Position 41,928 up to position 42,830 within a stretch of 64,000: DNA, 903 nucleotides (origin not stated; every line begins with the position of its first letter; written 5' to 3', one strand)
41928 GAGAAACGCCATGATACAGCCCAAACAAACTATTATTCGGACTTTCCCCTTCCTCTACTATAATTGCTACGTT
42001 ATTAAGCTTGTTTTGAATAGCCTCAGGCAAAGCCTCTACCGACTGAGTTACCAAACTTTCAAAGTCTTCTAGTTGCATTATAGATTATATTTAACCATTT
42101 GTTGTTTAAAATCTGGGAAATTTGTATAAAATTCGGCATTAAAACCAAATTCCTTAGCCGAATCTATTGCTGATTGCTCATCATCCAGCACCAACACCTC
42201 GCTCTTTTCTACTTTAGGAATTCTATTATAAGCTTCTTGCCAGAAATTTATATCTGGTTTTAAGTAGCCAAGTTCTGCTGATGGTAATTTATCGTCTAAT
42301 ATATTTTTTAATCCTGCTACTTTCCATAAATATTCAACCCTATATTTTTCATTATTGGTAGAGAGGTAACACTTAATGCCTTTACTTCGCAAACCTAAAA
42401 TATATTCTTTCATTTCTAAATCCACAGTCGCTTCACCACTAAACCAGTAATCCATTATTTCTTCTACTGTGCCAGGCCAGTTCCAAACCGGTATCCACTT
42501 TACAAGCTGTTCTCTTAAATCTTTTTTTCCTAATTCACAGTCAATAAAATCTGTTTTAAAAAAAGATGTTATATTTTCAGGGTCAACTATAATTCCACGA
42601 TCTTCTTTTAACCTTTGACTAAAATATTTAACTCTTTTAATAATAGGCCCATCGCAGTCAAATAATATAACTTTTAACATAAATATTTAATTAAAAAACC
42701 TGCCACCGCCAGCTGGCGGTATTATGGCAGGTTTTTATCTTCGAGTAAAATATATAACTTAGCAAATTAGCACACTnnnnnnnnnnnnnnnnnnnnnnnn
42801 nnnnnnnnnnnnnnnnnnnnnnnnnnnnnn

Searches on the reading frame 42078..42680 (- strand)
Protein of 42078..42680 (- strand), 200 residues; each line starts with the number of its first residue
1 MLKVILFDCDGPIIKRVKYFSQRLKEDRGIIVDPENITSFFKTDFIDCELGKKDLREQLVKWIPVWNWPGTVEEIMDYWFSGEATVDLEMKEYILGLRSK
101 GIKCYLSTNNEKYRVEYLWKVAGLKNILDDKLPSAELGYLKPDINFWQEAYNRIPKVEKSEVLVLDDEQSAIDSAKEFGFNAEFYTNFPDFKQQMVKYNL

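Call 78: search_protein_families(library=pfam, proteins=[window:42078-42680:-], max_evalue=0.00001)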
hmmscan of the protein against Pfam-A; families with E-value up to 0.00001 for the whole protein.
window:42078-42680:- (200 aa): 2 families
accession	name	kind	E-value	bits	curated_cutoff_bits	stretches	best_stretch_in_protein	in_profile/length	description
PF00702.32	Hydrolase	-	6.2e-09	37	26.4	1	3-179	2-191/191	haloacid dehalogenase-like hydrolase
PF13419.12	HAD_2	-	9.8e-09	36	23.8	1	5-181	1-174/178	Haloacid dehalogenase-like hydrolase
